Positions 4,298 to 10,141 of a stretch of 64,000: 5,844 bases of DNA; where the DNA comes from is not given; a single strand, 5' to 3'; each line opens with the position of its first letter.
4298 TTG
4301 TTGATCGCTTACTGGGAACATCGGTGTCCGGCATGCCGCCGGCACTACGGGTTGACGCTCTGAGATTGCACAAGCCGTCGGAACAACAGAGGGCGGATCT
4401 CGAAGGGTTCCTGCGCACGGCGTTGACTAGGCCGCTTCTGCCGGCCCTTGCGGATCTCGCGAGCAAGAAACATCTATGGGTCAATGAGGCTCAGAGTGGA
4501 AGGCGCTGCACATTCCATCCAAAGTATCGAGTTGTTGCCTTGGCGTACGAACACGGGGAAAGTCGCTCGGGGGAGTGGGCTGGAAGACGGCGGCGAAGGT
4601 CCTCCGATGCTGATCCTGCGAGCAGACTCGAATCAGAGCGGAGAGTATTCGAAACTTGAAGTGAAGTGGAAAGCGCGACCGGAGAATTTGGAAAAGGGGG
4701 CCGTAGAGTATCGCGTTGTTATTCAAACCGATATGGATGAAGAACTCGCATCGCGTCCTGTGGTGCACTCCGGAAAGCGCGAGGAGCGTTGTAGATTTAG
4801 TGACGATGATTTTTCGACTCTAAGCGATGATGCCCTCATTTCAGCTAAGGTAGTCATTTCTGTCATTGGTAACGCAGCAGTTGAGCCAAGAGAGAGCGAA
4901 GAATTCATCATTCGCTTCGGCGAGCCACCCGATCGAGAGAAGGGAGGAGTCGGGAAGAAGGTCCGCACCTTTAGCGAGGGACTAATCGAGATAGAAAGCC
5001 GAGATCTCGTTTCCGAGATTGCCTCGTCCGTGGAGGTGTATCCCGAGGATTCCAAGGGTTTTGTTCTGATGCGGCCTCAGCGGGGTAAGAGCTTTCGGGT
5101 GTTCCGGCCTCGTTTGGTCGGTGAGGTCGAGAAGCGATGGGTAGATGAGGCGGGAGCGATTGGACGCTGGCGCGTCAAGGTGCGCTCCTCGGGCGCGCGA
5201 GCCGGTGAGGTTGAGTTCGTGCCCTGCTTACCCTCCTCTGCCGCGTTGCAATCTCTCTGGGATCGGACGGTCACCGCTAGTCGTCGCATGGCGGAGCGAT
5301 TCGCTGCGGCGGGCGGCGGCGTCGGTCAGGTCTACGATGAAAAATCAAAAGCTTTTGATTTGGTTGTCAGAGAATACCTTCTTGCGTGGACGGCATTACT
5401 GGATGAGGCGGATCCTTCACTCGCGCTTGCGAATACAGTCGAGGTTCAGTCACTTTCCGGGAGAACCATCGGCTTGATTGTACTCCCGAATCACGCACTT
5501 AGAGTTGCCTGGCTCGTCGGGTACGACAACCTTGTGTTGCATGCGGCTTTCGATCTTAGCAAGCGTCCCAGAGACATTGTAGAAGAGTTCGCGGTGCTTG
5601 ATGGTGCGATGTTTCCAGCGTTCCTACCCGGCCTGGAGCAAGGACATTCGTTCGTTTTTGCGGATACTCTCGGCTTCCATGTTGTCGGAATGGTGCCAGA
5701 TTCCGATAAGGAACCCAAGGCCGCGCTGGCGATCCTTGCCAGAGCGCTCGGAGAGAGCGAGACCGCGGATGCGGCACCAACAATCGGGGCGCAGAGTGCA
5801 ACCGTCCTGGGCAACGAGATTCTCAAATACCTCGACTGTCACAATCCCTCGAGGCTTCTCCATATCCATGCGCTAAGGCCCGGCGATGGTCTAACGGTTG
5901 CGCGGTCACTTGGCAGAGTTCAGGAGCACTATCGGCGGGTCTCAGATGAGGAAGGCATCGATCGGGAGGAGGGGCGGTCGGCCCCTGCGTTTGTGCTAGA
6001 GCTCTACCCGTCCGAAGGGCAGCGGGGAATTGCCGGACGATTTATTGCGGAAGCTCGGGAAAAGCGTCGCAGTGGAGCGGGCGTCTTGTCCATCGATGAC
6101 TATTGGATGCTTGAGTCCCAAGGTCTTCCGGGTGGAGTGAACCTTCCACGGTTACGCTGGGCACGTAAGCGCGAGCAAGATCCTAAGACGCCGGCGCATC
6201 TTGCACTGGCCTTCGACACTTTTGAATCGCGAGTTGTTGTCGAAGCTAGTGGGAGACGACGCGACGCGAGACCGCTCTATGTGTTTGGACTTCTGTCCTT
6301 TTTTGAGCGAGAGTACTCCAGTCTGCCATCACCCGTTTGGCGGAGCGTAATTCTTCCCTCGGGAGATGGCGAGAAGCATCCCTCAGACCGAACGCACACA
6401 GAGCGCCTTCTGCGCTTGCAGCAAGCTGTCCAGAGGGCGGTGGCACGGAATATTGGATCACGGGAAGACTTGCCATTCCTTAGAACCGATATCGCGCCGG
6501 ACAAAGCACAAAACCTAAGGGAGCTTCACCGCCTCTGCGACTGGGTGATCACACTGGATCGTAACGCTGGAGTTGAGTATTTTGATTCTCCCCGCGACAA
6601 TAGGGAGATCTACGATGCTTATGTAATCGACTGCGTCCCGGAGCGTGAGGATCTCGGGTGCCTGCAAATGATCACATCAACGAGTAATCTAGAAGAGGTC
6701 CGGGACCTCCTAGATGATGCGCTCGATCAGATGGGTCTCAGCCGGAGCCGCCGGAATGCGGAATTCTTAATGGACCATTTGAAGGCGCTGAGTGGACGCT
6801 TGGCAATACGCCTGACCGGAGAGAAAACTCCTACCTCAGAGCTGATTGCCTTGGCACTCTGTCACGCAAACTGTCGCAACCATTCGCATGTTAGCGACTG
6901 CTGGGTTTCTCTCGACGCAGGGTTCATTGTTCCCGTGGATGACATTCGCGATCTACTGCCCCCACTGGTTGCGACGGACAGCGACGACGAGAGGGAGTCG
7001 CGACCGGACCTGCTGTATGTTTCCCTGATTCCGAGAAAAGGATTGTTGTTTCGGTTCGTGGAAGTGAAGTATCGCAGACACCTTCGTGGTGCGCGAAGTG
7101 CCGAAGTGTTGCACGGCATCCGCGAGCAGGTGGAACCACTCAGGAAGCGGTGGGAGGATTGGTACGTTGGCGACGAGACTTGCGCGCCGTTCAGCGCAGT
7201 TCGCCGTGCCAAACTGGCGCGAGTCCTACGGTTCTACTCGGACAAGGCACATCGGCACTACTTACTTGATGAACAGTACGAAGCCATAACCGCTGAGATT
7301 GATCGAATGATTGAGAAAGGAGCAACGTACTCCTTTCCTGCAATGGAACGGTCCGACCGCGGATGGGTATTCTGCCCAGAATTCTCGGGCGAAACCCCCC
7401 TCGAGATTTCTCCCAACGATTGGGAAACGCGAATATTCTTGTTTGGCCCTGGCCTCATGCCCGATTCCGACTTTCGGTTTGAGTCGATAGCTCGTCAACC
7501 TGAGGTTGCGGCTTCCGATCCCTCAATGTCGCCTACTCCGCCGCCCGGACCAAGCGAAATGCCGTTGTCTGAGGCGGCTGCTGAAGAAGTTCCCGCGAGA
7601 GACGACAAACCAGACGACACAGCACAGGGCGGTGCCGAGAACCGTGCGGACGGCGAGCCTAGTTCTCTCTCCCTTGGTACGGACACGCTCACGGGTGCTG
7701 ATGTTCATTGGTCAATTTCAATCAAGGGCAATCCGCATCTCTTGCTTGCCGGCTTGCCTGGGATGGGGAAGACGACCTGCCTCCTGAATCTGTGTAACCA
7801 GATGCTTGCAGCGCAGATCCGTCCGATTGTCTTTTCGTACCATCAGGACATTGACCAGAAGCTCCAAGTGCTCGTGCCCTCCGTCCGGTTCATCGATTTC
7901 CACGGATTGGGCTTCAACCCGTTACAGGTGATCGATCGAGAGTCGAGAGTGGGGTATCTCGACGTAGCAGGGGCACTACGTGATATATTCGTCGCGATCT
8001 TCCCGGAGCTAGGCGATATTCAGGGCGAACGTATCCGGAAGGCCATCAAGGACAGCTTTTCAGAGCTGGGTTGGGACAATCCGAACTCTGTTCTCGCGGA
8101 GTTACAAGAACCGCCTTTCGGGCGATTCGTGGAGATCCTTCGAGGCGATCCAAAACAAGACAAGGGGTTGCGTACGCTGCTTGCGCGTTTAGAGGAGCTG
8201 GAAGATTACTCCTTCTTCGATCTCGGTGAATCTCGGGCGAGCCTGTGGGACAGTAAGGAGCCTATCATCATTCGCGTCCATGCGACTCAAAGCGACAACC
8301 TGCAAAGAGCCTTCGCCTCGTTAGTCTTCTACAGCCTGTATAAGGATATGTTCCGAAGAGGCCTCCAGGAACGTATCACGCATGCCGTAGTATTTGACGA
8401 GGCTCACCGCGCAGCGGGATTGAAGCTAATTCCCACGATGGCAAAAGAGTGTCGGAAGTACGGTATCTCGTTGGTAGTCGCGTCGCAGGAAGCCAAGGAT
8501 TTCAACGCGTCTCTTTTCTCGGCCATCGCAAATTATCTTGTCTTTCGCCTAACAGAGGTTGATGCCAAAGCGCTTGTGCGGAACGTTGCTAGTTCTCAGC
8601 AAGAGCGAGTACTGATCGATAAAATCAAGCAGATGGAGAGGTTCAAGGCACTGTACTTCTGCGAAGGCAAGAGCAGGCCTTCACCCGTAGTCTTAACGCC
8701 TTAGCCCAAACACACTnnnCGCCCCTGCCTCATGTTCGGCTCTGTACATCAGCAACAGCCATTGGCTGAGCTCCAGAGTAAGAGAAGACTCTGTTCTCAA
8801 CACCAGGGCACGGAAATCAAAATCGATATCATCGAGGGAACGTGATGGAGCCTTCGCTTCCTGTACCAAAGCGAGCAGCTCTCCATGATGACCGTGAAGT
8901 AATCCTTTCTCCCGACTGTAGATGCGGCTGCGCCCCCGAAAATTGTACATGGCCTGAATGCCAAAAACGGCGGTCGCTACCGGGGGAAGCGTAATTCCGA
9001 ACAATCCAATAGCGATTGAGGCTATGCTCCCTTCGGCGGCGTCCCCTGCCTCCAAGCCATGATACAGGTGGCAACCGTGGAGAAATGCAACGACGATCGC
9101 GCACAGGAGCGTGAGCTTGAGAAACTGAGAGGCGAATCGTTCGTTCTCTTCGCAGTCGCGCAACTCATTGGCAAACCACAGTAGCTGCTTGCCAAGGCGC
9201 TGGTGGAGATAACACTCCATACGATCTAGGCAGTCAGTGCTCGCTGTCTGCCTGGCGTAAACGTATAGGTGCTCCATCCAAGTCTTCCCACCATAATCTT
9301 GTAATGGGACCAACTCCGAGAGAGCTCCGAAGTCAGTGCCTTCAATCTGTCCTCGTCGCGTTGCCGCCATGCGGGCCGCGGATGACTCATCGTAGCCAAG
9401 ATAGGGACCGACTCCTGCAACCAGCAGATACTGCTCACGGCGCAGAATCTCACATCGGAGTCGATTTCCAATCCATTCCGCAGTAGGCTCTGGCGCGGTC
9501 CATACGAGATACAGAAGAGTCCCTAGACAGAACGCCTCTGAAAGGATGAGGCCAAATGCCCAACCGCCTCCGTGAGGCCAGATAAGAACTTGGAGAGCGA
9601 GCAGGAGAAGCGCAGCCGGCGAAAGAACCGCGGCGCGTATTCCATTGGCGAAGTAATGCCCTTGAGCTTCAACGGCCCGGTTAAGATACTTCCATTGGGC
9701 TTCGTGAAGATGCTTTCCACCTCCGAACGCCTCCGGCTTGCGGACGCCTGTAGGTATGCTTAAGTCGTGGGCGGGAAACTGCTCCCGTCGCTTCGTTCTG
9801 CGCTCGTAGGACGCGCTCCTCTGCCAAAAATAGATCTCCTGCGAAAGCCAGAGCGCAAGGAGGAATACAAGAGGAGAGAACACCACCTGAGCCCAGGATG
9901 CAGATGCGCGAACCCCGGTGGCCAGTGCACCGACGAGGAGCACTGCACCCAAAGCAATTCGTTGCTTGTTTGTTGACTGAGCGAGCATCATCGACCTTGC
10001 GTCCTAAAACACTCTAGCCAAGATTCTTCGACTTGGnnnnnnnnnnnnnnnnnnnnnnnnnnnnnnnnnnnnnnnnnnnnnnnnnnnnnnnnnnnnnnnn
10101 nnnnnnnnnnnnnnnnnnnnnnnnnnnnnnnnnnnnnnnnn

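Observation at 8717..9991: Terminal membrane protein with three SLATT-like 'helix + 2 TM' units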

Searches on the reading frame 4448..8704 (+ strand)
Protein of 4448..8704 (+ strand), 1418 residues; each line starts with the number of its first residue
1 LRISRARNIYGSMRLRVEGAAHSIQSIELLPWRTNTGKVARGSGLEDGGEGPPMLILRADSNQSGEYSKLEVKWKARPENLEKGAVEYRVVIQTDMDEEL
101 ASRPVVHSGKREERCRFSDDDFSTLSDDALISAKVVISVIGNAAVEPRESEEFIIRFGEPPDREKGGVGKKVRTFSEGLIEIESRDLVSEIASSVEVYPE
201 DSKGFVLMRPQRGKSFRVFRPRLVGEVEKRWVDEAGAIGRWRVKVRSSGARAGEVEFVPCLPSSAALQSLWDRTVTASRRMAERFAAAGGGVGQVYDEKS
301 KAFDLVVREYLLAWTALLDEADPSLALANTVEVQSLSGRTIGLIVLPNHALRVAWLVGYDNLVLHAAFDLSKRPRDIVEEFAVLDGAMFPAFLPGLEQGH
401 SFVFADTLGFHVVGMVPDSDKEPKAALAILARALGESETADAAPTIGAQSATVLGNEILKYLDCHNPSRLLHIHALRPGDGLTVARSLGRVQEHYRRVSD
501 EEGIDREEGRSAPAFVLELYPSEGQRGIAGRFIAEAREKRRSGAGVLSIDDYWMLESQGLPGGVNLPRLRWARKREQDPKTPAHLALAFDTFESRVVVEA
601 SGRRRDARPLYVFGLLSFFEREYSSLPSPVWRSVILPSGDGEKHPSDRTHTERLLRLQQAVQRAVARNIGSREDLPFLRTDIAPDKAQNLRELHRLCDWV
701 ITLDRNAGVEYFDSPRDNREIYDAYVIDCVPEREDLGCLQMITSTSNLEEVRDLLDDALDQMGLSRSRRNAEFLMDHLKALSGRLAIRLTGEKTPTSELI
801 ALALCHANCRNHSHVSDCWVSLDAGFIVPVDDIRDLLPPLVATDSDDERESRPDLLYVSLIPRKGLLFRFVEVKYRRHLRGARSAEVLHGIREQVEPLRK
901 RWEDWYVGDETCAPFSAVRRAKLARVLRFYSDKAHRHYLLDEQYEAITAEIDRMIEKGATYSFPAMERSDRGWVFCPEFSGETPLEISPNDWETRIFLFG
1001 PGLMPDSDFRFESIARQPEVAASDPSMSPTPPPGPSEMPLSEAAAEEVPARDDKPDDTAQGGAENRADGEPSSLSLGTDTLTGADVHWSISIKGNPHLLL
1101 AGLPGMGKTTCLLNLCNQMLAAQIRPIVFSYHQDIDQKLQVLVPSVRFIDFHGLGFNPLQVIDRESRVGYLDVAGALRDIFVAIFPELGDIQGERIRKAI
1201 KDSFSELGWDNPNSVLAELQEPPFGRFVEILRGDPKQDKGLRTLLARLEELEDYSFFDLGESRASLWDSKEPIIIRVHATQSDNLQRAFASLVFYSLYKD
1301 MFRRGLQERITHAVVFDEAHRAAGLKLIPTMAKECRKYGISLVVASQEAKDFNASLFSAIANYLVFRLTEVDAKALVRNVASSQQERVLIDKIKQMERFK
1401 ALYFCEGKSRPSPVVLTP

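Call 4: search_protein_families(library=padloc, proteins=[window:4448-8704:+], max_evalue=0.1)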
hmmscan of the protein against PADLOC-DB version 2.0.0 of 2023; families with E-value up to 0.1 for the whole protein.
window:4448-8704:+ (1418 aa): 17 families
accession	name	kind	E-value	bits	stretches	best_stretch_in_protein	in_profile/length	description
PDLC02684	DndH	-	3e-20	69.4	1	1057-1408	1330-1702/1715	DndH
PDLC02685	DndH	-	3.7e-19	66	1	1064-1404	1300-1661/1678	DndH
PDLC04140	mad8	-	3e-18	64.4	1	1076-1407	6-290/314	mads_8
PDLC04105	HerA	-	2.3e-10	37.7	1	1310-1385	418-505/576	-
PDLC04106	HerA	-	1.3e-09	35.1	1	1331-1406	544-618/667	-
PDLC02185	HerA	-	6.3e-09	33.1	1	1278-1406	409-551/585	-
PDLC04104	HerA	-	7.9e-09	32.7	1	1324-1380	245-301/379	-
PDLC02188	HerA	-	8e-09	32.9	1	1326-1413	453-539/578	-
PDLC04102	HerA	-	8e-09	32.4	1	1308-1406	502-609/654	-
PDLC04100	HerA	-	1.5e-08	31.8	1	1328-1406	468-545/580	-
PDLC02682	DndH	-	4.5e-08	28.9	1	1122-1403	1372-1666/1686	DndH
PDLC04103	HerA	-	7.5e-08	29.2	1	1324-1386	465-527/579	-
PDLC02683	DndH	-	6.9e-05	18.8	1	1284-1408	1236-1373/1389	DndH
PDLC04097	HerA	-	7.3e-05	19.6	1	1331-1380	508-558/618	-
PDLC01055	HerA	-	0.00051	17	1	1273-1372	384-483/532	Type III coevolved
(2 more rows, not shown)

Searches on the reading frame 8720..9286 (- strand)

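Call 14: search_protein_families(library=pfam, proteins=[window:8720-9286:-], max_evalue=1)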
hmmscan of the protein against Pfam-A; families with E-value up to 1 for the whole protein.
seq(189 aa): 3 families
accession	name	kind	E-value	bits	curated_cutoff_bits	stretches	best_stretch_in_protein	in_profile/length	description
PF18181.6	SLATT_1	-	0.0021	18.5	26.3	1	26-76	1-51/122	SMODS and SLOG-associating 2TM effector domain 1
PF19733.4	DUF6223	-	0.15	12.8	27.4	1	61-105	47-91/98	Family of unknown function (DUF6223)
PF04304.18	DUF454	-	0.16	12.4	35.1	1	88-123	9-45/115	Protein of unknown function (DUF454)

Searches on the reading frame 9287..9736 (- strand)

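Call 14: search_protein_families(library=pfam, proteins=[window:9287-9736:-], max_evalue=1)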
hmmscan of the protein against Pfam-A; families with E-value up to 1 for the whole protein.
seq(150 aa): 1 family
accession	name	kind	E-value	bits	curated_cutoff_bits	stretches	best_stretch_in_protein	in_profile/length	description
PF14015.11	DUF4231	-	0.0031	18.4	24.7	1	49-118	36-101/103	Protein of unknown function (DUF4231)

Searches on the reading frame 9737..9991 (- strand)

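Call 14: search_protein_families(library=pfam, proteins=[window:9737-9991:-], max_evalue=1)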
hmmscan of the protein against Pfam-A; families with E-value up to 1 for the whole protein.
seq(85 aa): 1 family
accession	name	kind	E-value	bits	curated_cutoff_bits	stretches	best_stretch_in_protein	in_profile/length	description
PF13965.12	SID-1_RNA_chan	-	0.33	9.9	28.7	1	13-69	374-430/594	dsRNA-gated channel SID-1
